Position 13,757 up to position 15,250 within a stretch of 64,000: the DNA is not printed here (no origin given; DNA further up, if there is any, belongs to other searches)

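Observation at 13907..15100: Divergent type-I PMI-like cupin with HHMH metal motif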

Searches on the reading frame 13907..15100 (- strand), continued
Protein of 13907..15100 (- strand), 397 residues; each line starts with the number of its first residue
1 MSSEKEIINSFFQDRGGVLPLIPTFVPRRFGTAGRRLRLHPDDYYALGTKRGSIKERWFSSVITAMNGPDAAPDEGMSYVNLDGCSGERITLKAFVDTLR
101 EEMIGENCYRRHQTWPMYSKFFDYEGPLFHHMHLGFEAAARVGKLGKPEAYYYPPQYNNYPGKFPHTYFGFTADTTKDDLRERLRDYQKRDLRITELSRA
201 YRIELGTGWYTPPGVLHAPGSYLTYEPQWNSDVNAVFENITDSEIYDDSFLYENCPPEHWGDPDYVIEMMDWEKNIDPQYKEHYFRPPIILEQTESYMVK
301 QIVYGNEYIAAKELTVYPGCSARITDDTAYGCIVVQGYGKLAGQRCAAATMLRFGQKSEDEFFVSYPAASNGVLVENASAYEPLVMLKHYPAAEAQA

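Call 23: search_solved_structures(query=A2, max_evalue=10, show_alignments=4)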
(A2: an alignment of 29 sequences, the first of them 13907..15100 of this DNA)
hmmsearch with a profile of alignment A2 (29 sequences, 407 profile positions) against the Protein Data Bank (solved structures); distinct sequences matched with E-value up to 10: 18.
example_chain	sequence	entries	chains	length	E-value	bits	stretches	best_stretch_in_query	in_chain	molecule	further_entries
1zx5_A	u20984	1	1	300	3.6e-08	35.8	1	84-253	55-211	mannosephosphate isomerase, putative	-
1qwr_A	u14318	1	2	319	2.9e-06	29.5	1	112-234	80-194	Mannose-6-phosphate isomerase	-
5zuy_A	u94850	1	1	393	0.00011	24.3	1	79-173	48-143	Mannose-6-phosphate isomerase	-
5zvr_A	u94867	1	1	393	0.00015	23.8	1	79-155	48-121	Mannose-6-phosphate isomerase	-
3h1m_A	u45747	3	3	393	0.00015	23.8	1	79-155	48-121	Mannose-6-phosphate isomerase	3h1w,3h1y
2wfp_A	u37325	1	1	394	0.00015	23.8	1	79-155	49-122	MANNOSE-6-PHOSPHATE ISOMERASE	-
5zvu_A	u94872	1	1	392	0.00017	23.6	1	79-151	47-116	Mannose-6-phosphate isomerase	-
5zt5_A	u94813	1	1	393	0.00018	23.6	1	79-150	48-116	Mannose-6-phosphate isomerase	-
5zv0_A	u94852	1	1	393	0.00023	23.2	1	79-155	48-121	Mannose-6-phosphate isomerase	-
5zt6_A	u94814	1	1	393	0.00023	23.2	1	79-155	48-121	Mannose-6-phosphate isomerase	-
1f48_A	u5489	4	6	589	0.00082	21.4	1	330-395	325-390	ARSENITE-TRANSLOCATING ATPASE | ARSENICAL PUMP-DRIVING ATPASE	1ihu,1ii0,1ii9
5zvx_A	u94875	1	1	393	0.0067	18.4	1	79-155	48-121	Mannose-6-phosphate isomerase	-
5zuw_A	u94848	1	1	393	0.0096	17.9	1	79-133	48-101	Mannose-6-phosphate isomerase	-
5zt4_A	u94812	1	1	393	0.012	17.6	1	79-129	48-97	Mannose-6-phosphate isomerase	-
2pbg_A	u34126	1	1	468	0.2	13.5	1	186-258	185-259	6-PHOSPHO-BETA-D-GALACTOSIDASE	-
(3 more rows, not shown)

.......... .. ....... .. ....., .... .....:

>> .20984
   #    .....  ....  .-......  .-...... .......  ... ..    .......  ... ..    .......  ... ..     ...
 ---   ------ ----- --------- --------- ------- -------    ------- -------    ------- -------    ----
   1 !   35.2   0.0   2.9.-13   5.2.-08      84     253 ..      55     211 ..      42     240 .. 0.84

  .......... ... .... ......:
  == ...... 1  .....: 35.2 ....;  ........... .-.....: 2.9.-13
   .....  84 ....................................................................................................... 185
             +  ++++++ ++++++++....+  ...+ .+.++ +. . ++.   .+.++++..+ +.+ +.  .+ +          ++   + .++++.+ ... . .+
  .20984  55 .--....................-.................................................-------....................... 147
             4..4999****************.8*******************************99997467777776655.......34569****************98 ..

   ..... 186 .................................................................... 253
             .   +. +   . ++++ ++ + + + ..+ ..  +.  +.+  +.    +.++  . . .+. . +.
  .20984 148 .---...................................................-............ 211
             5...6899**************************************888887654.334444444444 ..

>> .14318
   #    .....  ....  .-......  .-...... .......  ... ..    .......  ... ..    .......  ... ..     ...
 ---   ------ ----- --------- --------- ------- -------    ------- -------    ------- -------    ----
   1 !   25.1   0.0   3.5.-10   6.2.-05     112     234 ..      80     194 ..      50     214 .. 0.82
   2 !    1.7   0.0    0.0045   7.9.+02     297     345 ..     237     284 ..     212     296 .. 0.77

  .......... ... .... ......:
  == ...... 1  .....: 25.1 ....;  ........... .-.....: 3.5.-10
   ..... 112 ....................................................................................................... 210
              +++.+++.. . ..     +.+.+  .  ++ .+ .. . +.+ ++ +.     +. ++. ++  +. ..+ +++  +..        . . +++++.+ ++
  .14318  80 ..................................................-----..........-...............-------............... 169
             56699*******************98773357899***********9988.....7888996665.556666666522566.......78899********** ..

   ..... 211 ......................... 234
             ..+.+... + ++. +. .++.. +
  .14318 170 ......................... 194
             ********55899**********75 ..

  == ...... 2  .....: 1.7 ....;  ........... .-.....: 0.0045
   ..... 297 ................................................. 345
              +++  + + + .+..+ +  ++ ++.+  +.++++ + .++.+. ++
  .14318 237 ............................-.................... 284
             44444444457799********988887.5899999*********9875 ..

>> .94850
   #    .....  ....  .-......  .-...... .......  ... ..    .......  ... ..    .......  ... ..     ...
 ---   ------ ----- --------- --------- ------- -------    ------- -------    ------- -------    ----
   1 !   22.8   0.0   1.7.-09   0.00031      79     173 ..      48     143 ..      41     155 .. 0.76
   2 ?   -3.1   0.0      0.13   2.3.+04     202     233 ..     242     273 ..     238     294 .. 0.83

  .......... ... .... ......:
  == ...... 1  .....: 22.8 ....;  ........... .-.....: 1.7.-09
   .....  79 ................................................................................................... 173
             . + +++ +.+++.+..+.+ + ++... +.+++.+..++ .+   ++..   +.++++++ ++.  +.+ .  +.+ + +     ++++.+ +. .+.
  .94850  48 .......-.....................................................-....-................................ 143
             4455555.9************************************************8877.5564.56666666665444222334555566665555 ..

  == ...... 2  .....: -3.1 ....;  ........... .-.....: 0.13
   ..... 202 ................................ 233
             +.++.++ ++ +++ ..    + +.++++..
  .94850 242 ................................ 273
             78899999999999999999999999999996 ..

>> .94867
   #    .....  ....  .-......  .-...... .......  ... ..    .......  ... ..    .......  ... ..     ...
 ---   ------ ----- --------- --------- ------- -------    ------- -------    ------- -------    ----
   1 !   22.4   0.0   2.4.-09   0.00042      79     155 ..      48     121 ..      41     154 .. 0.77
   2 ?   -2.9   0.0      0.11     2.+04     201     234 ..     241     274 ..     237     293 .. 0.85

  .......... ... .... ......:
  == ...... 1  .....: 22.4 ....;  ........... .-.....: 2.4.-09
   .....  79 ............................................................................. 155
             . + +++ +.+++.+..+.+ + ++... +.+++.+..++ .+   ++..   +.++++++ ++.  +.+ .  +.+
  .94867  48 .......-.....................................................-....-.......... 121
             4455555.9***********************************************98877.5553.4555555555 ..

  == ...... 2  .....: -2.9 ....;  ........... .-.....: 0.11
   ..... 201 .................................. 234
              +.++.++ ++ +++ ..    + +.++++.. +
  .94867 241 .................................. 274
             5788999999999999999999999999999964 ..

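Call 27: find_related_loci(query=A1, collection=genome_contigs, flank=10000)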
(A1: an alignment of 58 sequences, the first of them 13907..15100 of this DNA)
Query A1 (397 aa) in genome_contigs; peptide patterns used: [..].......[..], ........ (x = any residue, [..] = any of these).
532 stretches matched a pattern; 531 encode a relative of the query (tblastn E <= 1e-3); the best 80 are kept; 80 distinct loci.
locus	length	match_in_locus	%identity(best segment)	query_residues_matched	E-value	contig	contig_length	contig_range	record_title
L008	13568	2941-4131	98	1-397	0e+0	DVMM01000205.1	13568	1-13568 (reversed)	MAG TPA_asm: Candidatus Egerieisoma faecipullorum isolate CHK195-4489 CHK195__C330433_L13568_ERR3414590, whole genome sh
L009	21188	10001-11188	80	1-396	0e+0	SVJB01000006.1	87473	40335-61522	MAG: Oscillospiraceae bacterium isolate SIG424 NODE_6512_length_87473_cov_2.536602, whole genome shotgun sequence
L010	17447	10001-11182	79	1-396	0e+0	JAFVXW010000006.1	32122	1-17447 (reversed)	MAG: Lachnospiraceae bacterium isolate RGIG5494 Sheep_Colon.Co__c247543, whole genome shotgun sequence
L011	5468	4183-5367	70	1-395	0e+0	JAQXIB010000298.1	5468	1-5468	MAG: Clostridiales bacterium isolate SUG1214 k141_1717597, whole genome shotgun sequence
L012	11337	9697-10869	74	4-396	0e+0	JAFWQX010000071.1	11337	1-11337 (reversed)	MAG: Clostridia bacterium isolate RGIG5989 Sheep_Omasum-2__c343557, whole genome shotgun sequence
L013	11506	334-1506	74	4-396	0e+0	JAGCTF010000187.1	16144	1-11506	MAG: Clostridia bacterium isolate RGIG10101 Yak_Rumen-1__c1566661, whole genome shotgun sequence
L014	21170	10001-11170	70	6-395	0e+0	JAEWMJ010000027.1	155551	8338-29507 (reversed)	MAG: Bacillota bacterium isolate OH_PDB_132 k127_744751, whole genome shotgun sequence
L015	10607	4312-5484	74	4-396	0e+0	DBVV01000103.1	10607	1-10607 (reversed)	MAG TPA_asm: Mageeibacillus sp. UBA1255 UBA1255_contig_300586, whole genome shotgun sequence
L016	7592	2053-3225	74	4-396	0e+0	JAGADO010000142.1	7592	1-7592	MAG: Clostridia bacterium isolate RGIG8345 Water_buffalos_Rumen.Co__c6587298, whole genome shotgun sequence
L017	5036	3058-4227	68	3-392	0e+0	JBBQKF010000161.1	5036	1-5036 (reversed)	MAG: Saccharofermentanales bacterium isolate Co_metawrap_631 Cmw_631_k141_28799186_length_5036_cov_16.0000, whole genome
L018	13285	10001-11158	72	8-393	0e+0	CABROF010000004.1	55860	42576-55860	MAG TPA_asm: uncultured Ruminococcaceae bacterium isolate MGYG-HGUT-01779 genome assembly, contig: GUT_GENOME108910_4, w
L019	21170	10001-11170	67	3-392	0e+0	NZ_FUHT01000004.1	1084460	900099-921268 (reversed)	Massiliimalia massiliensis strain Marseille-P2963T, whole genome shotgun sequence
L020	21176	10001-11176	71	4-396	0e+0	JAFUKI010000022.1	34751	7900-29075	MAG: Clostridia bacterium isolate RGIG4573 Roe_deer_Rectum-2__c69056, whole genome shotgun sequence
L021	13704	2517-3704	71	1-397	0e+0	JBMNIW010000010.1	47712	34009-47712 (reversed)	MAG: Clostridia bacterium isolate SBF912LR0HQ0060 contig_60619, whole genome shotgun sequence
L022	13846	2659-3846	70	1-397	0e+0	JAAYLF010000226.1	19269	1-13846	MAG: Clostridiaceae bacterium isolate AS15tlH2ME_177 91559_AS15, whole genome shotgun sequence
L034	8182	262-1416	66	8-392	3e-180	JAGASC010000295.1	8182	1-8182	MAG: Roseburia sp. isolate RGIG8723 Water_deer_Colon-4__c268802, whole genome shotgun sequence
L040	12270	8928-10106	65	8-397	9e-178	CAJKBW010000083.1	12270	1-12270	MAG TPA_asm: uncultured Ruminococcaceae bacterium isolate ERR1600664-bin.7 genome assembly, contig: NODE_4862_length_122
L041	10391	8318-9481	63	4-391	6e-178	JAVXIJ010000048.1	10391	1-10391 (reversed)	MAG: Christensenella sp. isolate CGS5Y4-bin54 NODE_5600_length_10391_cov_10.051084, whole genome shotgun sequence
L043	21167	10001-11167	66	3-390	1e-175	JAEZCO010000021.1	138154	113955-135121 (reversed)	MAG: Bacillota bacterium isolate OH_CBrB_255 k127_885410, whole genome shotgun sequence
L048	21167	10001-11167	66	3-390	6e-174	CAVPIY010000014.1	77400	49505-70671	MAG: uncultured Bacteroidales bacterium isolate MFD00032.bin.1.201 genome assembly, contig: contig_86933, whole genome s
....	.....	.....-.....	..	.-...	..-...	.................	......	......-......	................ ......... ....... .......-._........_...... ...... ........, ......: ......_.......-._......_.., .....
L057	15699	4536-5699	64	3-390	7e-172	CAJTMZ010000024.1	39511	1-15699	MAG TPA_asm: uncultured Lachnospiraceae bacterium isolate MGBC101044 genome assembly, contig: MGBC101044.24, whole genom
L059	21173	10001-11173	64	1-390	2e-171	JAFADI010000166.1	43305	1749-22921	MAG: Bacillota bacterium isolate OH_SBB_72 k127_662149, whole genome shotgun sequence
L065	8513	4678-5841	64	3-390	1e-168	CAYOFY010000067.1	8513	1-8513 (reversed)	MAG TPA_asm: uncultured bacterium isolate SRP098346_co1_300 genome assembly, contig: NODE_11198_length_8513_cov_22.06928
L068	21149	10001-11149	64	8-390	1e-168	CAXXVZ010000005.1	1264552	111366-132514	MAG: Treponemataceae bacterium isolate 08f406a1-65ce-4a28-8a1b-b7e70c6c0ca5 genome assembly, contig: contig_5, whole gen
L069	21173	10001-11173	63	1-390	4e-168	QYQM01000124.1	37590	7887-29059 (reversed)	MAG: Porphyromonadaceae bacterium isolate PowLak16_MAG2 c_000000061270, whole genome shotgun sequence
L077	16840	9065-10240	61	1-390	6e-166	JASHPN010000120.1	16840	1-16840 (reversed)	MAG: Verrucomicrobiia bacterium isolate JOPF050 JOPF_AWAY_contig_430812, whole genome shotgun sequence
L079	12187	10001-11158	62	6-390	6e-166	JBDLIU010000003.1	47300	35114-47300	MAG: Bacteroidota bacterium isolate MAG054 MAG054_3, whole genome shotgun sequence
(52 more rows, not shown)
